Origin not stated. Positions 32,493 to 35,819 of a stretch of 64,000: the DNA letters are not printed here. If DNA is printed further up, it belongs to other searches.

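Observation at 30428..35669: Two-gene methyltransferase + SNF2-like helicase module with no recognisable nuclease (possible uncharacterised defence or epigenetic system)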

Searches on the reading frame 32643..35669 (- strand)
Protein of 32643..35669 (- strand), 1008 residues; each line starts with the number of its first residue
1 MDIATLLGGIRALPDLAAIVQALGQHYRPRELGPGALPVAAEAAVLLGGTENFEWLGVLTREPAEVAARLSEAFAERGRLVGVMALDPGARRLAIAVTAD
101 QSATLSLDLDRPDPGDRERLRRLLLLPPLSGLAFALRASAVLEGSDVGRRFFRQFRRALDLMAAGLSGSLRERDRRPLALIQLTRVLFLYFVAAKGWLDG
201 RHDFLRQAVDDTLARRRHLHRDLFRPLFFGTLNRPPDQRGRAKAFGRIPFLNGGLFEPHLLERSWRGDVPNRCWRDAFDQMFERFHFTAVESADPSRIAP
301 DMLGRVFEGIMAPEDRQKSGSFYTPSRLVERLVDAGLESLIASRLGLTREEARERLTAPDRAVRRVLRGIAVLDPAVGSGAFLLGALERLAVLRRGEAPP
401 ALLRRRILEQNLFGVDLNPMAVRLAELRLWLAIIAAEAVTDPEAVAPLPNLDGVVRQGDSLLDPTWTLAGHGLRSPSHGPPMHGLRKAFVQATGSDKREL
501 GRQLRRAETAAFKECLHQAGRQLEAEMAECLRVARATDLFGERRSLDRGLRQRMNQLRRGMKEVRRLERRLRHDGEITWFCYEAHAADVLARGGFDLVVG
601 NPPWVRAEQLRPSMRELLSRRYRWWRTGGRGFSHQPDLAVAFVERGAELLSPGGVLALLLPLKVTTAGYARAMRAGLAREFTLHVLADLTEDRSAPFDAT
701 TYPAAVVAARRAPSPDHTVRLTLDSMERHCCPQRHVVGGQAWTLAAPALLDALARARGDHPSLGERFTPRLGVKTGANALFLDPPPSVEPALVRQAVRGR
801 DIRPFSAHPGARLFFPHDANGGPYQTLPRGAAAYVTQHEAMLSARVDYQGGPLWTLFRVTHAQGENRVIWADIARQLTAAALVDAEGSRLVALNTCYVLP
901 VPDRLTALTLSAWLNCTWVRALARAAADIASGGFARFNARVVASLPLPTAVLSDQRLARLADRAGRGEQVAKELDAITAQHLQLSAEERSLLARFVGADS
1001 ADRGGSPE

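Call 5: search_protein_families(library=pfam, proteins=[window:32643-35669:-], max_evalue=0.01)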
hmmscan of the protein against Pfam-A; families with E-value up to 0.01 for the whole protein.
window:32643-35669:- (1008 aa): 4 families
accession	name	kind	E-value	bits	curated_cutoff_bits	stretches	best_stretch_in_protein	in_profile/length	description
PF07669.17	Eco57I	-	6.4e-21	75.6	25.3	1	410-690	1-166/171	Eco57I restriction-modification methylase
PF02384.22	N6_Mtase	-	4.5e-09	36.5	20.4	1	300-437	3-105/311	N-6 DNA Methylase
PF20473.4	MmeI_Mtase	-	2.4e-06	27.4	27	1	362-438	13-91/259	MmeI, DNA-methyltransferase domain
PF25120.1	DUF7814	-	0.0014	18.8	27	1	223-264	121-164/228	Domain of unknown function (DUF7814)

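Call 6: search_protein_families(library=padloc, proteins=[window:32643-35669:-], max_evalue=0.01)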
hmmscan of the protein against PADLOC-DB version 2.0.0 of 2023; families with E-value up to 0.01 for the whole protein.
window:32643-35669:- (1008 aa): 58 families (the best 25 are shown)
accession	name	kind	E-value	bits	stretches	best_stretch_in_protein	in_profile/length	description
PDLC03601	REase_MTase_IIG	-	1.6e-31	107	3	367-462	458-557/1110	Type IIG restriction enzyme-methyltransferase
PDLC02643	DrmMI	-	6.1e-30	101.8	2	403-659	666-931/1347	DrmMI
PDLC03630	REase_MTase_IIG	-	3.4e-25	86.1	2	275-433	325-470/1100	Type IIG restriction enzyme-methyltransferase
PDLC03313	MTase_II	-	2e-24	84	1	592-994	142-561/563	Type II methyltransferase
PDLC03612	REase_MTase_IIG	-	6.3e-24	82.2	3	594-722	806-926/1247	Type IIG restriction enzyme-methyltransferase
PDLC03596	REase_MTase_IIG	-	5.9e-23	78.8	2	365-464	537-642/1148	Type IIG restriction enzyme-methyltransferase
PDLC03629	REase_MTase_IIG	-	3.5e-20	69.4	2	315-466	377-538/1182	Type IIG restriction enzyme-methyltransferase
PDLC03628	REase_MTase_IIG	-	4.1e-20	69.5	2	147-332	161-350/1100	Type IIG restriction enzyme-methyltransferase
PDLC02529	PglX|PglXI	-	9.2e-19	64.7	1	366-463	225-321/1189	PglX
PDLC03338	MTase_II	-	2.4e-18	64.2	2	371-440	157-222/604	Type II methyltransferase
PDLC02638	DrmMI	-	4.3e-18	62.9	2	402-614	664-891/935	DrmMI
PDLC03604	REase_MTase_IIG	-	2.2e-17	60.4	2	578-691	518-629/1011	Type IIG restriction enzyme-methyltransferase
PDLC03348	MTase_II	-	2e-16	57.7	2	591-736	343-479/727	Type II methyltransferase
PDLC03598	REase_MTase_IIG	-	6.1e-16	55.5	1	182-432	192-435/912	Type IIG restriction enzyme-methyltransferase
PDLC04134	mad2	-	6.8e-16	56.1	2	565-717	327-452/492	mads_2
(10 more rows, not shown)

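Call 7: search_protein_families(library=ncbifam, proteins=[window:32643-35669:-], max_evalue=0.01)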
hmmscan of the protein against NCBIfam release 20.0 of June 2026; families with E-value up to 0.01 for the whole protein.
window:32643-35669:- (1008 aa): 5 families
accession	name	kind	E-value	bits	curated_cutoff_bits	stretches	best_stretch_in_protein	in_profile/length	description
NF033451.1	BREX_2_MTaseX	equivalog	1.4e-16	59.5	400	1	366-463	221-317/1185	BREX-2 system adenine-specific DNA-methyltransferase PglX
NF033455.1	BREX_6_MTaseX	exception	1.3e-15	56.1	900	1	365-691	325-640/1319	BREX-6 system adenine-specific DNA-methyltransferase PglX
NF033452.1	BREX_1_MTaseX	exception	3e-12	45.2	500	1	367-711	312-616/1210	BREX-1 system adenine-specific DNA-methyltransferase PglX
NF033454.1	BREX_5_MTaseX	exception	1.3e-07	29.6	900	1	369-432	302-367/1404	BREX-5 system adenine-specific DNA-methyltransferase PglX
NF047738.1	antiphage_MADS2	equivalog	0.00025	19.5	720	0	588-674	436-529/654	methylation-associated defense system DNA methyltransferase MAD2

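Call 11: find_homologous_proteins(query=window:32643-35669:-)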
Query window:32643-35669:- (1008 aa): 3673 proteins with E <= 0.001 among 8000 candidates; the best 120 are listed.
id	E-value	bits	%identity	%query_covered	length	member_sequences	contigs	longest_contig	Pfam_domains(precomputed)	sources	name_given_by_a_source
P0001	0.0e+0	2235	100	100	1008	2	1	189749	PF02384.23,PF07669.18,PF20473.5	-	-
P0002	0.0e+0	1370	64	100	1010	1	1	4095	PF02384.23,PF07669.18,PF20473.5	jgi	jgi:hypothetical protein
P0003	0.0e+0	1370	64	100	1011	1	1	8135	PF02384.23,PF07669.18,PF20473.5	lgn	-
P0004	0.0e+0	1356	63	100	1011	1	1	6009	PF02384.23,PF07669.18,PF20473.5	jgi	jgi:Eco57I restriction-modification methylase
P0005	0.0e+0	1326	62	100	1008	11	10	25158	PF02384.23,PF07669.18,PF20473.5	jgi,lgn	jgi:hypothetical protein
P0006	0.0e+0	1321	62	100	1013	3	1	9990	PF02384.23,PF07669.18,PF20473.5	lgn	-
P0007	0.0e+0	1320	62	100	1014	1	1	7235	PF02384.23,PF07669.18,PF20473.5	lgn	-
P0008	0.0e+0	1318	62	100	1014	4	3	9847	PF02384.23,PF07669.18,PF20473.5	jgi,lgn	jgi:methylase of polypeptide subunit release factors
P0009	0.0e+0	1303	62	100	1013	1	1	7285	PF02384.23,PF07669.18,PF20473.5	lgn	-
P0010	0.0e+0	1299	63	99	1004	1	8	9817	PF02384.23,PF07669.18,PF20473.5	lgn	-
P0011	0.0e+0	1297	62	100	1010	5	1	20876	PF02384.23,PF07669.18,PF20473.5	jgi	jgi:hypothetical protein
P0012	0.0e+0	1295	62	99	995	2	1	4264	PF02384.23,PF07669.18,PF20473.5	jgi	jgi:hypothetical protein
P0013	0.0e+0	1282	61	100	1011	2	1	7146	PF02384.23,PF07669.18,PF20473.5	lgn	-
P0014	0.0e+0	1278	61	98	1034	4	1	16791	PF02384.23,PF07669.18,PF20473.5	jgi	-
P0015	0.0e+0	1273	61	100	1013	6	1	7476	PF02384.23,PF07669.18,PF20473.5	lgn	-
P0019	0.0e+0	1266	61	100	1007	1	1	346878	PF02384.23,PF07669.18,PF20473.5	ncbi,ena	-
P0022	0.0e+0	1254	60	100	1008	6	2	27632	PF02384.23,PF07669.18,PF20473.5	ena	-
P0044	0.0e+0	1177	57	100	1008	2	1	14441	PF02384.23,PF07669.18,PF20473.5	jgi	jgi:hypothetical protein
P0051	0.0e+0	1162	57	98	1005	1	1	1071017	PF02384.23,PF07669.18,PF20473.5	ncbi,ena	-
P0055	0.0e+0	1144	59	98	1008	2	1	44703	PF02384.23,PF07669.18,PF20473.5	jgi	jgi:hypothetical protein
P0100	1.3e-287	975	52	96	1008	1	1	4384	PF02384.23,PF07669.18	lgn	-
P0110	4.1e-286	970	52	100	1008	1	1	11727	PF02384.23,PF07669.18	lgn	-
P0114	7.5e-286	969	49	100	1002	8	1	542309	PF02384.23,PF07669.18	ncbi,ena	-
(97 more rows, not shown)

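Call 12: find_encoding_contigs(protein=P0019, flank=10000, max_places=2)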
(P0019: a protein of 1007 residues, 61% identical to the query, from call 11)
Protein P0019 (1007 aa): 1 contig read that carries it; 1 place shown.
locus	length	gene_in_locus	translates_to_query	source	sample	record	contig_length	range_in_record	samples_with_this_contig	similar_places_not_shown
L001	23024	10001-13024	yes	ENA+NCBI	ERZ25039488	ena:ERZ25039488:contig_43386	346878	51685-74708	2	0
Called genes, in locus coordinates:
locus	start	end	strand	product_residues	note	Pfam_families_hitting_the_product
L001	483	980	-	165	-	PF01566:Nramp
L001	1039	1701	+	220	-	-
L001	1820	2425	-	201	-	PF00293:NUDIX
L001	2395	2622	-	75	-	PF09723:Zn_ribbon_8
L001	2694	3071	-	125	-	PF12146:Hydrolase_4 (weak)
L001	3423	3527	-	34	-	-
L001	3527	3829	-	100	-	PF17676:Peptidase_S66C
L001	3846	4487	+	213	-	-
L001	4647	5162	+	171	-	-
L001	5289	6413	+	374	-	PF13506:Glyco_transf_21, PF13641:Glyco_tranf_2_3, PF00535:Glycos_transf_2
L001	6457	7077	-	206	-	-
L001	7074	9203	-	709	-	PF08448:PAS_4, PF00989:PAS, PF08448:PAS_4, PF13188:PAS_8, PF13426:PAS_9, PF00512:HisKA, PF02518:HATPase_c, PF00072:Response_reg, +4 more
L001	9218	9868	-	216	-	-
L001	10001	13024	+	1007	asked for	PF02384:N6_Mtase (weak), PF20473:MmeI_Mtase (weak), PF07669:Eco57I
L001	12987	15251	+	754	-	PF00176:SNF2-rel_dom (weak), PF00271:Helicase_C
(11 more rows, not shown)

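Call 13: find_encoding_contigs(protein=P0051, flank=10000, max_places=2)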
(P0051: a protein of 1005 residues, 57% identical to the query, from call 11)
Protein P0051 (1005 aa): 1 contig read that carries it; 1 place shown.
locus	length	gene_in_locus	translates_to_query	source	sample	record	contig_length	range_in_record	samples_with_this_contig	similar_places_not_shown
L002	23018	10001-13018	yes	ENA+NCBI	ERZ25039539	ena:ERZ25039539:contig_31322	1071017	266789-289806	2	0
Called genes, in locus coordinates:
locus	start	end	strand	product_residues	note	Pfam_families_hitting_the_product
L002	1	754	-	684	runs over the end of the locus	PF01926:MMR_HSR1, PF02421:FeoB_N, PF17910:FeoB_Cyto (weak), PF07670:Gate, PF07664:FeoB_C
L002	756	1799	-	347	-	PF02742:Fe_dep_repr_C, PF04023:FeoA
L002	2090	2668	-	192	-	PF00293:NUDIX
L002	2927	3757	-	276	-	PF01738:DLH (faint), PF00561:Abhydrolase_1 (weak), PF12146:Hydrolase_4, PF12697:Abhydrolase_6, PF00326:Peptidase_S9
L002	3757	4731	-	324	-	PF02016:Peptidase_S66, PF17676:Peptidase_S66C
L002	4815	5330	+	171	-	-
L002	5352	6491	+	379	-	PF13506:Glyco_transf_21, PF00535:Glycos_transf_2, PF10111:Glyco_tranf_2_2 (weak), PF13641:Glyco_tranf_2_3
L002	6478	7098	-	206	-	-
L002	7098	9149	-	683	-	PF00989:PAS, PF08448:PAS_4, PF13426:PAS_9, PF00989:PAS, PF08448:PAS_4, PF13426:PAS_9, PF00512:HisKA, PF02518:HATPase_c, +4 more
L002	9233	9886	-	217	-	-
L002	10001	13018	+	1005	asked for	PF02384:N6_Mtase (weak), PF20473:MmeI_Mtase (weak), PF07669:Eco57I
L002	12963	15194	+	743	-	PF00176:SNF2-rel_dom (faint), PF04851:ResIII (faint), PF00271:Helicase_C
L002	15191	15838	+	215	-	PF00702:Hydrolase, PF12710:HAD, PF13419:HAD_2, PF13242:Hydrolase_like (weak)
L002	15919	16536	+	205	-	PF01865:PhoU_div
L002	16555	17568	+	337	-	PF01384:PHO4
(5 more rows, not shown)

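Call 14: find_encoding_contigs(protein=P0114, flank=10000, max_places=2)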
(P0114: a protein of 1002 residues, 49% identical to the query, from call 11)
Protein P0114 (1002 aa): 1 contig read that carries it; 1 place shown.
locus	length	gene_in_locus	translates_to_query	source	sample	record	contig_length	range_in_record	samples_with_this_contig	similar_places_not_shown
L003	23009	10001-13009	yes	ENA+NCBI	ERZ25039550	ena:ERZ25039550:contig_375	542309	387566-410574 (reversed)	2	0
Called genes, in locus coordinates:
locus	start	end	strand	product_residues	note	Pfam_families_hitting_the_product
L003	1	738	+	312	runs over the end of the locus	PF02737:3HCDH_N, PF00725:3HCDH (weak)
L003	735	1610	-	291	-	-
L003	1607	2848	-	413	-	PF02535:Zip (weak)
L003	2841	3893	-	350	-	PF07731:Cu-oxidase_2 (weak), PF07732:Cu-oxidase_3, PF07731:Cu-oxidase_2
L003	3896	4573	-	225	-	PF01325:Fe_dep_repress, PF02742:Fe_dep_repr_C, PF04023:FeoA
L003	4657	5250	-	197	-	PF00293:NUDIX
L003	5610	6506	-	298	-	PF01738:DLH (faint), PF00561:Abhydrolase_1 (weak), PF12146:Hydrolase_4, PF12697:Abhydrolase_6 (weak)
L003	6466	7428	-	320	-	PF02016:Peptidase_S66, PF17676:Peptidase_S66C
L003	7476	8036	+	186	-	-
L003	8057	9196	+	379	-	PF13506:Glyco_transf_21, PF00535:Glycos_transf_2, PF10111:Glyco_tranf_2_2 (weak), PF13641:Glyco_tranf_2_3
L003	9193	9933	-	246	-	-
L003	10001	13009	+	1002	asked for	PF02384:N6_Mtase (faint), PF07669:Eco57I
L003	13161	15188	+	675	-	PF04851:ResIII (faint), PF00176:SNF2-rel_dom (weak), PF00271:Helicase_C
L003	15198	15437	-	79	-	-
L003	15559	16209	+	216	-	PF00702:Hydrolase, PF12710:HAD, PF13419:HAD_2, PF13242:Hydrolase_like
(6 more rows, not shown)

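Call 17: search_solved_structures(query=window:32643-35669:-, max_evalue=0.01)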
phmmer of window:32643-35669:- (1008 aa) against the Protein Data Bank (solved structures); distinct sequences matched with E-value up to 0.01: 2.
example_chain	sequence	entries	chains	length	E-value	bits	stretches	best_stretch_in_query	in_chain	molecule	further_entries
5hr4_C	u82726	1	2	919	1e-05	27.1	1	231-432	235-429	MmeI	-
2okc_A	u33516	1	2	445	0.0012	20.3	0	369-435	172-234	Type I restriction enzyme StySJI M protein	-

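Call 21: find_related_loci(query=A1, collection=genome_contigs, flank=10000)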
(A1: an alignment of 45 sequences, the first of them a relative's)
Query A1 (1008 aa) in genome_contigs; peptide patterns used: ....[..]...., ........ (x = any residue, [..] = any of these).
600 stretches matched a pattern (row limit reached: there are more); 529 encode a relative of the query (tblastn E <= 1e-3); the best 80 are kept; 79 distinct loci.
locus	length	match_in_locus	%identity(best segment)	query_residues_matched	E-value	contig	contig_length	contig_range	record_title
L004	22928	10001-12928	60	13-989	0e+0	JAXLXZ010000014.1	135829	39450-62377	MAG: Gemmatimonadales bacterium isolate STL-GEM5 C2.198.fa-14, whole genome shotgun sequence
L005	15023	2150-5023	58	44-1002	0e+0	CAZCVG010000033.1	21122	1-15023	MAG TPA_asm: uncultured Gemmatimonadaceae bacterium isolate SRP287453_co1_140 genome assembly, contig: NODE_4402_length_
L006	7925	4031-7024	53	1-993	0e+0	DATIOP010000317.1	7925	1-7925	MAG TPA_asm: Gemmatimonadales bacterium isolate SMAG_U15827 k141_65178, whole genome shotgun sequence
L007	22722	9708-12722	50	1-1001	0e+0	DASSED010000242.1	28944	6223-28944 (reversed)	MAG TPA_asm: Gemmatimonadales bacterium isolate SMAG_U968 k141_1092332, whole genome shotgun sequence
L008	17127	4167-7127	49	1-992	0e+0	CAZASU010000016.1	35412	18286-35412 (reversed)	MAG TPA_asm: uncultured Gemmatimonadaceae bacterium isolate SRP136066_co1_255 genome assembly, contig: NODE_915_length_3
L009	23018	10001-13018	49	1-1003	0e+0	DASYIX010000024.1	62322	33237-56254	MAG TPA_asm: Gemmatimonadales bacterium isolate SMAG_U4280 k141_2732256, whole genome shotgun sequence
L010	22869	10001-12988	50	1-992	0e+0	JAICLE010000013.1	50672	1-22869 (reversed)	MAG: Gemmatimonadales bacterium isolate GZL_HY_2_bin.118 k141_1096895_length_50672_cov_16.1687, whole genome shotgun seq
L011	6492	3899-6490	52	1-859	0e+0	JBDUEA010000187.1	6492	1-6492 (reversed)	MAG: Gemmatimonadota bacterium isolate cluster4_bin.84 NODE_41652_length_6492_cov_15.077210, whole genome shotgun sequen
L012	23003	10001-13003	47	6-1003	0e+0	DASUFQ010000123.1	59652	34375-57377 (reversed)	MAG TPA_asm: Gemmatimonadales bacterium isolate SMAG_U1383 k141_519197, whole genome shotgun sequence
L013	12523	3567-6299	49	78-990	0e+0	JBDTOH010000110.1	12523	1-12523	MAG: Gemmatimonadota bacterium isolate cluster3_bin.17 NODE_21366_length_12523_cov_5.474013, whole genome shotgun sequen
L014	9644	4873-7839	49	1-993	0e+0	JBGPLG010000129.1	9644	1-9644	MAG: Gemmatimonadota bacterium isolate OBJ_0618_7090110_268 k141_428596_length_9644_cov_19.9735, whole genome shotgun se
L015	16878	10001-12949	47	1-993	0e+0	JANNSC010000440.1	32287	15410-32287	MAG: Gemmatimonadales bacterium isolate SOY_31_metabat_282 SOY_31_k141_666335, whole genome shotgun sequence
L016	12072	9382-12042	50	1-898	0e+0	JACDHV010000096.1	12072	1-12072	MAG: Gemmatimonadales bacterium isolate MGR_bin447 SD2911_NODE_989_length_12072_cov_1.481457, whole genome shotgun seque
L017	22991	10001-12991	49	10-1003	0e+0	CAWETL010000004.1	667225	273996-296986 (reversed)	MAG: uncultured Gemmatimonadales bacterium isolate MFD05942.bin.1.131 genome assembly, contig: contig_27917, whole genom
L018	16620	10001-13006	49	1-1003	0e+0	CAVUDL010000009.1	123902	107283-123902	MAG: uncultured Gemmatimonadales bacterium isolate MFD02840.bin.1.159 genome assembly, contig: contig_35989, whole genom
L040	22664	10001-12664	46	107-996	0e+0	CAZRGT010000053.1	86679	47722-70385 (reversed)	MAG TPA_asm: uncultured Gemmatimonadaceae bacterium isolate binchicken_co165_439 genome assembly, contig: k141_1390714,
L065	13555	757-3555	36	105-964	7e-121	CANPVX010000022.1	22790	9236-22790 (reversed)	MAG: uncultured bacterium isolate TVG05_bin235 genome assembly, contig: NODE_1305_length_22790_cov_9.625303, whole genom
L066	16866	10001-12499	36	190-948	5e-118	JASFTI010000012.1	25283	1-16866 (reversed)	MAG: Gemmatimonadales bacterium isolate D1103U20metaG_Bin_262 D1103U20metaG_FD_scaffold_348_c1, whole genome shotgun seq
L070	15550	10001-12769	36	103-949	6e-111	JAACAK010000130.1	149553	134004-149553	MAG: Candidatus Kutchimonas denitrificans isolate KS3-K002 K_merged_R1_(paired)_contig_33712, whole genome shotgun seque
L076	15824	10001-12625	29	132-976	7e-90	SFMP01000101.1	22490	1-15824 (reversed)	MAG: Myxococcales bacterium isolate W2P31.034 Contig14029, whole genome shotgun sequence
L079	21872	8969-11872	27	105-988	1e-75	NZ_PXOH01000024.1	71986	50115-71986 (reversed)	Aphanothece hegewaldii CCALA 016 NODE_71_length_71986_cov_82.6379_ID_75009, whole genome shotgun sequence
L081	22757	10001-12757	26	105-958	2e-71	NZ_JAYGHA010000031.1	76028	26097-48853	Anabaena sp. UHCC 0451 scaffold00031__length=76028, whole genome shotgun sequence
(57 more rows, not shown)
